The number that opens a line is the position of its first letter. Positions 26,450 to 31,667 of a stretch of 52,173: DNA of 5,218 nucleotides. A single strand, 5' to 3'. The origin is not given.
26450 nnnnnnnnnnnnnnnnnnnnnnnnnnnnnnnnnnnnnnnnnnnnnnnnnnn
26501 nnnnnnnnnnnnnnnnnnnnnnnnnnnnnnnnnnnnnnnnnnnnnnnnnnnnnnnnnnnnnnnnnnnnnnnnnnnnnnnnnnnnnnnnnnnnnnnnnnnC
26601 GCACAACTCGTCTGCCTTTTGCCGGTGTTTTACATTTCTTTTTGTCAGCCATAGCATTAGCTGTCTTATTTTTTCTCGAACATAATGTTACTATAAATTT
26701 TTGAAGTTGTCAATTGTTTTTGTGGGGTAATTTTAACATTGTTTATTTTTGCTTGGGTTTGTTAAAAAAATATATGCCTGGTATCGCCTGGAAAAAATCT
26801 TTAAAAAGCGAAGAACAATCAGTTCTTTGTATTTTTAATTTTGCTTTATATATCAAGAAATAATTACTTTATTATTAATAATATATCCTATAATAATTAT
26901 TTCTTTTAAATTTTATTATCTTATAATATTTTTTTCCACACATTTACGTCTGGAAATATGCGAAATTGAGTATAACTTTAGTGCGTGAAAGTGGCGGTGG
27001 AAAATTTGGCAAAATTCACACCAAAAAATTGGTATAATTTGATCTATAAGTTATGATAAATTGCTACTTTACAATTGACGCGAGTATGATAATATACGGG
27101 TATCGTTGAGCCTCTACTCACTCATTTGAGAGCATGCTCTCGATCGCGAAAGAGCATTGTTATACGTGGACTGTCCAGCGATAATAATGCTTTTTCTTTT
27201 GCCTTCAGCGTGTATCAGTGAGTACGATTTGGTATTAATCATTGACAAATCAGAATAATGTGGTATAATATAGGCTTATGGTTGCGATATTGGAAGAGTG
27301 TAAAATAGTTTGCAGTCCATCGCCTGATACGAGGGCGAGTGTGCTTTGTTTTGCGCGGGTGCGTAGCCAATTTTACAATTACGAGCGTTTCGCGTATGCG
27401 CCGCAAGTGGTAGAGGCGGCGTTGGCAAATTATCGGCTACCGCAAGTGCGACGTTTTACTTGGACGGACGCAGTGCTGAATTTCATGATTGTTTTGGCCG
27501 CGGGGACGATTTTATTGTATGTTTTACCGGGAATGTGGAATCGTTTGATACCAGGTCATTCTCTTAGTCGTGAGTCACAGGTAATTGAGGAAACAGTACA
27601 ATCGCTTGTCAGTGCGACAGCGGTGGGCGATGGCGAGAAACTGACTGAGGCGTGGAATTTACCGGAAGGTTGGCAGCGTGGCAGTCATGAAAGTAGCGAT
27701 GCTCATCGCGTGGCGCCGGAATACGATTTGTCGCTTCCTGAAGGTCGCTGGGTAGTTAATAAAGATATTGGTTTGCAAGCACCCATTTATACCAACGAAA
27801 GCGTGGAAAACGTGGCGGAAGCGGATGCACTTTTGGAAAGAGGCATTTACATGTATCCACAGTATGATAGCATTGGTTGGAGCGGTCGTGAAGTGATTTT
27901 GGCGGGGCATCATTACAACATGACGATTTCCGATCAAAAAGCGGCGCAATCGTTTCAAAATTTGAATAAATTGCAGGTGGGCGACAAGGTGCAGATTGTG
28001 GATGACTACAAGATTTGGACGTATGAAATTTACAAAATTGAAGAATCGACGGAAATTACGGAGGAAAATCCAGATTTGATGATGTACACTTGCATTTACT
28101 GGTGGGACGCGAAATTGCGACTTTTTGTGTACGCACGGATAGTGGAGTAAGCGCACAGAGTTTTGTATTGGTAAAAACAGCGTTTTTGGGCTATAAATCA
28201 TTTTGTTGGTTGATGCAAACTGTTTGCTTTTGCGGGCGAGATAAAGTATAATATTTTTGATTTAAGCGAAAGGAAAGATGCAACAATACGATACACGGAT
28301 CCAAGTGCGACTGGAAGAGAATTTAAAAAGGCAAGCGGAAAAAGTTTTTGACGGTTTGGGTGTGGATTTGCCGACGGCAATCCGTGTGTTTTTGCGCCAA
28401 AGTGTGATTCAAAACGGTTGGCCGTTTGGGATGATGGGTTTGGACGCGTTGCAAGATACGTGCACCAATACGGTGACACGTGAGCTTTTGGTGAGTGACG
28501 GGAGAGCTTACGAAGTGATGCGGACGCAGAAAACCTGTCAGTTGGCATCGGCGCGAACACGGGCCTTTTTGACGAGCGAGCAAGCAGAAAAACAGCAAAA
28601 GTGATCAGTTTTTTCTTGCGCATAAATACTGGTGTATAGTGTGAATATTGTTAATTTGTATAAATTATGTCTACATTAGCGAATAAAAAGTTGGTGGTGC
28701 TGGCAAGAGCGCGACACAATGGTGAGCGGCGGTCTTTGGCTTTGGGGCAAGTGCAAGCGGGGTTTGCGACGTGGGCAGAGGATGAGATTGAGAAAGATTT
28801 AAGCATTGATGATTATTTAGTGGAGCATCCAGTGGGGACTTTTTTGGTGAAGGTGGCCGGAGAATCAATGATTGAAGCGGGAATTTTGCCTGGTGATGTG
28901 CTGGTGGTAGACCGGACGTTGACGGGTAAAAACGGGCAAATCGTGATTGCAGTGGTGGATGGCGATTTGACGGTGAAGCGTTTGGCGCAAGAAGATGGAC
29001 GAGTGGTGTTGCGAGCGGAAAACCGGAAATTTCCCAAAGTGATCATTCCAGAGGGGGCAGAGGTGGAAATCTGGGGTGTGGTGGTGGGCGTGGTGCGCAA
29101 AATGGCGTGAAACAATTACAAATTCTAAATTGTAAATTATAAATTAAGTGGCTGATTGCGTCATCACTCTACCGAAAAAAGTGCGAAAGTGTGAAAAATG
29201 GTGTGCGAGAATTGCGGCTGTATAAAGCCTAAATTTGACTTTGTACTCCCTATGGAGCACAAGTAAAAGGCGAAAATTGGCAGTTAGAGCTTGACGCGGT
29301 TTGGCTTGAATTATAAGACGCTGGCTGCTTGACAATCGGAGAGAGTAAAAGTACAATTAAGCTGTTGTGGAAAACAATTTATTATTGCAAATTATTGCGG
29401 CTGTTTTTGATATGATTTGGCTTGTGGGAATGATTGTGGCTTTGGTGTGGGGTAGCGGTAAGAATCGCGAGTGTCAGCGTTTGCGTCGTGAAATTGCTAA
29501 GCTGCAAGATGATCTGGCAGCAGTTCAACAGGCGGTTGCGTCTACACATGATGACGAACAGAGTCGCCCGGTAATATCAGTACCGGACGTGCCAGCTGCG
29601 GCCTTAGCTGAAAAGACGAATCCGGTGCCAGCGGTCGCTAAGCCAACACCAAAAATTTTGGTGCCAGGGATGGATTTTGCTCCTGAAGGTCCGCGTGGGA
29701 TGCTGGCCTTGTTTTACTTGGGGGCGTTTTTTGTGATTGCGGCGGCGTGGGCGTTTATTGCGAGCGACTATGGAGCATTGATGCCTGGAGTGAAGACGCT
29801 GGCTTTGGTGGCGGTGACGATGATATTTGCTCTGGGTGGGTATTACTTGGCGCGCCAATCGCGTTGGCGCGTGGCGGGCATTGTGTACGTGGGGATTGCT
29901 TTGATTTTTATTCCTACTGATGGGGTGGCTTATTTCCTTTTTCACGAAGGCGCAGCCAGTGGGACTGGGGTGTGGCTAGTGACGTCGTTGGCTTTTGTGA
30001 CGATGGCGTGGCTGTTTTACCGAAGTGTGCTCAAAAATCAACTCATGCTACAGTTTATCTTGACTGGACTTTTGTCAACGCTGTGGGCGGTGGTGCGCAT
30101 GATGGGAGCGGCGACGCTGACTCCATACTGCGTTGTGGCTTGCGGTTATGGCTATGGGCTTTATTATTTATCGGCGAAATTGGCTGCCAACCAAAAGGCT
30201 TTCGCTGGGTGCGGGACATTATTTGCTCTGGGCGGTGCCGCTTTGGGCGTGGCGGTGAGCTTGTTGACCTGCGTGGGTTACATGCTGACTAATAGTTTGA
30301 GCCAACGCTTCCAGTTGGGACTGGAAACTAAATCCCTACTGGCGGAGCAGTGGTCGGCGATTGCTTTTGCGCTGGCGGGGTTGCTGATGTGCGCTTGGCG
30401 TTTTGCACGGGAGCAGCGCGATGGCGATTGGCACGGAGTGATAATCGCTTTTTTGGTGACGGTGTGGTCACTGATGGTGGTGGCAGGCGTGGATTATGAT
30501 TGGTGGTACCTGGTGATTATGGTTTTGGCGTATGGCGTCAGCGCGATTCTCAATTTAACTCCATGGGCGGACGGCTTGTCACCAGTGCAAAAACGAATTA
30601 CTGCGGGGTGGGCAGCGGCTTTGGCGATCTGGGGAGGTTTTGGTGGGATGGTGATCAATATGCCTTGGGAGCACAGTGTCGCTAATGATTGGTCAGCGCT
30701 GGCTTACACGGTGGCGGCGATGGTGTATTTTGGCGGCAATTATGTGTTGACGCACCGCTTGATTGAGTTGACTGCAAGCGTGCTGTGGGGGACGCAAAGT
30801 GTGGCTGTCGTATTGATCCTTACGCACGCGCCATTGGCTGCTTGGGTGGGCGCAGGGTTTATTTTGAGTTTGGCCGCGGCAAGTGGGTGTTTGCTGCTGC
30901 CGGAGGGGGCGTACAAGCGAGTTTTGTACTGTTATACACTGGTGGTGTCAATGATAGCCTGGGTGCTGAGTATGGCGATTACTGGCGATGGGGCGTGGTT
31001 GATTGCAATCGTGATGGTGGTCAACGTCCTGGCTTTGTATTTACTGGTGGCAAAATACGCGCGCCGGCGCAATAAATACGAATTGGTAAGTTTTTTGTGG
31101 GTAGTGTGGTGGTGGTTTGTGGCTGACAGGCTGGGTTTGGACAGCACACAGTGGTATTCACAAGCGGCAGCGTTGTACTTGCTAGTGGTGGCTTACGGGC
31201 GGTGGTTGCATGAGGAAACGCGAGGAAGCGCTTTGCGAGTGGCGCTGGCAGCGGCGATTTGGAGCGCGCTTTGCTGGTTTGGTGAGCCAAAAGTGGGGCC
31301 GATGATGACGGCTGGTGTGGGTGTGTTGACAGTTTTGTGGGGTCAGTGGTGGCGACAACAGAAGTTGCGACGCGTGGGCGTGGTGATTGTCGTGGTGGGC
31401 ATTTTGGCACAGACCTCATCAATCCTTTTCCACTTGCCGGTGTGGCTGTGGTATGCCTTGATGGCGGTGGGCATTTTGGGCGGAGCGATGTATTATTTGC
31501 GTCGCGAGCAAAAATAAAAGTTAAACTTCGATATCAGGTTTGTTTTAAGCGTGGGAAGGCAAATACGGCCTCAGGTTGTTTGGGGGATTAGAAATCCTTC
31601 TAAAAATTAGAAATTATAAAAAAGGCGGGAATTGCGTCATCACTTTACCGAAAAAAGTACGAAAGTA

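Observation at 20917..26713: Giant tail-fibre-like type-II membrane protein paired with a TM-less VirD4/TraG-like ATPase, 8.7 kb from the VirB4 operon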

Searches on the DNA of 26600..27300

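Call 28: search_rna_families(source=window, start=26600, end=27300, threshold=evalue, max_evalue=1, show_alignments=2)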
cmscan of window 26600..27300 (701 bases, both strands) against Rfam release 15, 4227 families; matches with E-value up to 1: 0.
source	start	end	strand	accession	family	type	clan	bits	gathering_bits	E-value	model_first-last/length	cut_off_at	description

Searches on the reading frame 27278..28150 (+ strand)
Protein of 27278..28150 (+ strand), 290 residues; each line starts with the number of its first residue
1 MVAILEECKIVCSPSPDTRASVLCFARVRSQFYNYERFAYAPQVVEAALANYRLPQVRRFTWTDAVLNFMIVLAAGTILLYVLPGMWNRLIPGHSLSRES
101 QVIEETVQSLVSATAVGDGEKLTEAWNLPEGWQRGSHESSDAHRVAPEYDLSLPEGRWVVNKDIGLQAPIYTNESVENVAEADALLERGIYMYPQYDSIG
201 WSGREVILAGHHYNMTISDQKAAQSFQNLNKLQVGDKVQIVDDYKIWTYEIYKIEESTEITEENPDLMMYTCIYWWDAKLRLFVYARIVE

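Call 6: search_protein_families(library=pfam, proteins=[window:27278-28150:+], max_evalue=0.001)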
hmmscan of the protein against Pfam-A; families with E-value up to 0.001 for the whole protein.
window:27278-28150:+ (290 aa): 1 family
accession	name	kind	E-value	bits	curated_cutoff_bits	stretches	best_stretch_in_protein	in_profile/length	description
PF04203.18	Sortase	-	3.9e-13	49.7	26.6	1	163-288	5-124/125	Sortase domain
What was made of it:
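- Checked: The sortase is at 27278 (call 6).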

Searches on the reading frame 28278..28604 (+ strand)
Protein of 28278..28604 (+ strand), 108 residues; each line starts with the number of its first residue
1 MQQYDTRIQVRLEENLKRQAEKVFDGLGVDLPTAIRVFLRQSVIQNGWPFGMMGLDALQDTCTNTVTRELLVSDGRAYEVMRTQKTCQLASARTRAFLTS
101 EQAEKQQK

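Call 6: search_protein_families(library=pfam, proteins=[window:28278-28604:+], max_evalue=0.001)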
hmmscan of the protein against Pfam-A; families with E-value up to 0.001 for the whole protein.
window:28278-28604:+ (108 aa): 1 family
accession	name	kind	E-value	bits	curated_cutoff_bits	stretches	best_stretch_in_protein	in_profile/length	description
PF04221.18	RelB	-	5.7e-05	23.4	22.4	1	8-56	4-52/82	RelB antitoxin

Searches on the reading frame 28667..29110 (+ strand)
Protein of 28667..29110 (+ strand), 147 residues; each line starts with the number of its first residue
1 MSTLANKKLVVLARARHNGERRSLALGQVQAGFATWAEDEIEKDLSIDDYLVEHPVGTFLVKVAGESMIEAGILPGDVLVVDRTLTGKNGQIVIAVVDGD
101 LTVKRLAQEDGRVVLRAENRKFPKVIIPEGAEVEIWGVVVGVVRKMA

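Call 6: search_protein_families(library=pfam, proteins=[window:28667-29110:+], max_evalue=0.001)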
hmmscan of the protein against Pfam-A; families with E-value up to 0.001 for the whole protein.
window:28667-29110:+ (147 aa): 1 family
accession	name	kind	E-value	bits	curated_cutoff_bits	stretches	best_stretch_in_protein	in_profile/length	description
PF00717.28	Peptidase_S24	-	1.7e-29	102.3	23.3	1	26-140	3-116/116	Peptidase S24-like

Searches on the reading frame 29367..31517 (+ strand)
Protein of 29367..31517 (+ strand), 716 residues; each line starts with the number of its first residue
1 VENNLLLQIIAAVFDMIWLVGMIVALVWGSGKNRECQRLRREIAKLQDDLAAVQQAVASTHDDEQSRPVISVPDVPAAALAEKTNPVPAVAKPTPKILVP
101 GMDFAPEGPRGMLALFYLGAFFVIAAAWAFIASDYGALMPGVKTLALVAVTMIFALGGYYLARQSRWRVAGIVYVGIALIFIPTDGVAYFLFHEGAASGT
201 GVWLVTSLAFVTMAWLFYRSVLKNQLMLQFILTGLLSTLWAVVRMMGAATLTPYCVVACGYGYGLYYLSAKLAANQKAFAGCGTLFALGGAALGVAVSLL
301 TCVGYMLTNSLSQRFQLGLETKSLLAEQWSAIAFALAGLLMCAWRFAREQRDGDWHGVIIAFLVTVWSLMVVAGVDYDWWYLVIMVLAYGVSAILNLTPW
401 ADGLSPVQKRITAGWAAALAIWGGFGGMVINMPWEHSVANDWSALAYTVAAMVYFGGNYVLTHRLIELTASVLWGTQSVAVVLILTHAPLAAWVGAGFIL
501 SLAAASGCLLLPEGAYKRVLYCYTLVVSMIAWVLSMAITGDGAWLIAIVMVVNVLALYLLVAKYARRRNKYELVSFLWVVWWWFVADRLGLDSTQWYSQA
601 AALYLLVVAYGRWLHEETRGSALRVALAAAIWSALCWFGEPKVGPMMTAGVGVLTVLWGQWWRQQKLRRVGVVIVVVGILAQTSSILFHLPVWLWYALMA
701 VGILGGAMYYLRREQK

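Call 6: search_protein_families(library=pfam, proteins=[window:29367-31517:+], max_evalue=0.001)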
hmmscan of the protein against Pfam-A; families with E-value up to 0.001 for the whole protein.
window:29367-31517:+ (716 aa): 1 family
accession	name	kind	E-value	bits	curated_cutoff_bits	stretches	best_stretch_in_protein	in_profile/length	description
PF09925.14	DUF2157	-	4.6e-06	26.8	32.4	1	109-220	32-143/146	Predicted membrane protein (DUF2157)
